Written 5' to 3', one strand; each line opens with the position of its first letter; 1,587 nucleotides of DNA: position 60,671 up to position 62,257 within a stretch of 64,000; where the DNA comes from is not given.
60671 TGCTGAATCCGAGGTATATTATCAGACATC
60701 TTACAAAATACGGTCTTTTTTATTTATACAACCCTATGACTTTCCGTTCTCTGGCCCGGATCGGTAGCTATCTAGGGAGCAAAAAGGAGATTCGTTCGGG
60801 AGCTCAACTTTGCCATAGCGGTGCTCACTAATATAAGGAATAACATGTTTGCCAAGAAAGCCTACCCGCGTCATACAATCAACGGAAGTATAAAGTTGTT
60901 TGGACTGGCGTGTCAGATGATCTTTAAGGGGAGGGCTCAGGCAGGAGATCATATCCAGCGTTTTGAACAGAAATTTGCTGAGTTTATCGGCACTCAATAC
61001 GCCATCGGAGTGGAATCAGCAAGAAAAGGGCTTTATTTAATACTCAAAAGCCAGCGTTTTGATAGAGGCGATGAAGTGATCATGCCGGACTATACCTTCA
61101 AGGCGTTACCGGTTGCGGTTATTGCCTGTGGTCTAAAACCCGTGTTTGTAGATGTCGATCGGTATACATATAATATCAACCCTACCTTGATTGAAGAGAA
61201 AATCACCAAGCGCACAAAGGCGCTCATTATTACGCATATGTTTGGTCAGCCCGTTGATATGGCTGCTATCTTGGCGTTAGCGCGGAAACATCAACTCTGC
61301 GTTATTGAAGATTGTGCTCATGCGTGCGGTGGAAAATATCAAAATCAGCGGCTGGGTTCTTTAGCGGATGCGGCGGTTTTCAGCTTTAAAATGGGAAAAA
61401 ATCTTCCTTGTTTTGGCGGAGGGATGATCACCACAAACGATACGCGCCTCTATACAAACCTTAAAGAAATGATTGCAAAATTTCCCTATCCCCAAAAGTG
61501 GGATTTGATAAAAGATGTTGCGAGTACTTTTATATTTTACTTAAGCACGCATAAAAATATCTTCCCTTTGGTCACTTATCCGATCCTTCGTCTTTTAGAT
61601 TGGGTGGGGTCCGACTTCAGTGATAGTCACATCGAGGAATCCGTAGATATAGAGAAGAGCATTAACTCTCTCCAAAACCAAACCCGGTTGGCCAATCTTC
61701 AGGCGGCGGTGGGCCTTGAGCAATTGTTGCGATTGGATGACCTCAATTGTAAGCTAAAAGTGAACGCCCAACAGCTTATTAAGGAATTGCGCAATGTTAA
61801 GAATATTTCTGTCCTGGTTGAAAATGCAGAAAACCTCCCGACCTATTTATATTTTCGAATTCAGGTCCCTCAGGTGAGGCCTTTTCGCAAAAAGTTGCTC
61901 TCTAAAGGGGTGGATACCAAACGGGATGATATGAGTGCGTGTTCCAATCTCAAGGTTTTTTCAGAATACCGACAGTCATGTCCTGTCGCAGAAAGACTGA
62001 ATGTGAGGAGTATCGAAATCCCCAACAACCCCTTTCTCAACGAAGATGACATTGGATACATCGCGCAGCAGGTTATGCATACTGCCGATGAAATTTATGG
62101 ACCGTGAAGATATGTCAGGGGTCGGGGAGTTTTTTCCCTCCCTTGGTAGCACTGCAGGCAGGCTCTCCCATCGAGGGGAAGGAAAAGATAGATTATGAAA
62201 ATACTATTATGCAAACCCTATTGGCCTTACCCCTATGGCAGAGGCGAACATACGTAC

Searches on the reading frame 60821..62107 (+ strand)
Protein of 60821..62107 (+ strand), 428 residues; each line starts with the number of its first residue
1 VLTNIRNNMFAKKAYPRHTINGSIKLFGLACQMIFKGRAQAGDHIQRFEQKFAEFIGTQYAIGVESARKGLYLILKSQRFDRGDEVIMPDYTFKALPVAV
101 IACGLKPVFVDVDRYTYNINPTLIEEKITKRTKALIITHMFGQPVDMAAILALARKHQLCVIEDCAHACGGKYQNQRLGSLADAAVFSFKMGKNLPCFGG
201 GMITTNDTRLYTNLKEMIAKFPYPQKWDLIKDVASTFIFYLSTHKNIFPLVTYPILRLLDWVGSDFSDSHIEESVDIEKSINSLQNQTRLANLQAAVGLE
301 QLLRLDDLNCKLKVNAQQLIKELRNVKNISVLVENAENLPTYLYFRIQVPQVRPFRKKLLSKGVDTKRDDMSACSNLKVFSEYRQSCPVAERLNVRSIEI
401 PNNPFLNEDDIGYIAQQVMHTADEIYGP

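Call 18: search_protein_families(library=pfam, proteins=[window:60821-62107:+], max_evalue=0.00001)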
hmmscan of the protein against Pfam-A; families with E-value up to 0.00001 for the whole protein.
window:60821-62107:+ (428 aa): 2 families
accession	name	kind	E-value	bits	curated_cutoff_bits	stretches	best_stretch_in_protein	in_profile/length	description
PF01041.23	DegT_DnrJ_EryC1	-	1.9e-79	267.9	19.8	2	36-217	17-198/360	DegT/DnrJ/EryC1/StrS aminotransferase family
PF00155.27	Aminotran_1_2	-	3.2e-08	33.6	19.7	1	43-223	42-250/361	Aminotransferase class I and II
